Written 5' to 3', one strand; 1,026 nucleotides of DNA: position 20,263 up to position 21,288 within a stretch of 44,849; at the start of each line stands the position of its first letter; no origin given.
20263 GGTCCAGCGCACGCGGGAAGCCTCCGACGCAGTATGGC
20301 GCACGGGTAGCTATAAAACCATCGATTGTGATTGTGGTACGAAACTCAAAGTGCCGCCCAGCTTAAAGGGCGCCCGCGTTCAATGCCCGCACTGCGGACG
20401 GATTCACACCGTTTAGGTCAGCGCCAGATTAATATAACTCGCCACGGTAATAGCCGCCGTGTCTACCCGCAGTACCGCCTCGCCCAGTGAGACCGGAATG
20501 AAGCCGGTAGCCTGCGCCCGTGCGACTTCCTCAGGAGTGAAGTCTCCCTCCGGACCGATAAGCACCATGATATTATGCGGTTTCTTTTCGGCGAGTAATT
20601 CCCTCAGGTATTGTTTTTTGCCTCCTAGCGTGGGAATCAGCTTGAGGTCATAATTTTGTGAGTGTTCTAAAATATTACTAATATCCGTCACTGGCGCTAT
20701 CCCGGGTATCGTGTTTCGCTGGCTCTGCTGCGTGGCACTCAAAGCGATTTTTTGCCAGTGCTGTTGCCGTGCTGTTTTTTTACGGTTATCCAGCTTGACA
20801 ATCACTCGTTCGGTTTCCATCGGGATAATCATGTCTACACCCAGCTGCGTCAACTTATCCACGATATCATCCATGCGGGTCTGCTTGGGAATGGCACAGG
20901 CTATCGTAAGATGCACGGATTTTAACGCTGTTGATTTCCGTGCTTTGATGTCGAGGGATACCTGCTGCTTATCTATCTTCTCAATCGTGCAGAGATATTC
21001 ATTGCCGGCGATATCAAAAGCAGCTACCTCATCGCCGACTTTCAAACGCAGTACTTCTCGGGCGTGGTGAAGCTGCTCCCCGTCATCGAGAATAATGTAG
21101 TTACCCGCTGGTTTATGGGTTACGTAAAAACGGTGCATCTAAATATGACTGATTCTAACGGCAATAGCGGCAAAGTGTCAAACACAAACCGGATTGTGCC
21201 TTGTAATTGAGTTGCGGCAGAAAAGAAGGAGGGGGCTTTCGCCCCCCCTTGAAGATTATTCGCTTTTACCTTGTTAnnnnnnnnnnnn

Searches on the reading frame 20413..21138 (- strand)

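Call 26: search_protein_families(library=pfam, proteins=[window:20413-21138:-], max_evalue=1e-8)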
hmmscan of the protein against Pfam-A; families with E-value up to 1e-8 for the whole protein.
window:20413-21138:- (241 aa): 2 families
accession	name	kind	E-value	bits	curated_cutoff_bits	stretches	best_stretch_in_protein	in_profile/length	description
PF04452.19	Methyltrans_RNA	-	3.4e-47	160.5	23.9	1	74-236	4-164/165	RNA methyltransferase domain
PF20260.4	PUA_4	-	1.5e-15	57.4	23.9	1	19-64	2-47/48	RNA methyltransferase PUA domain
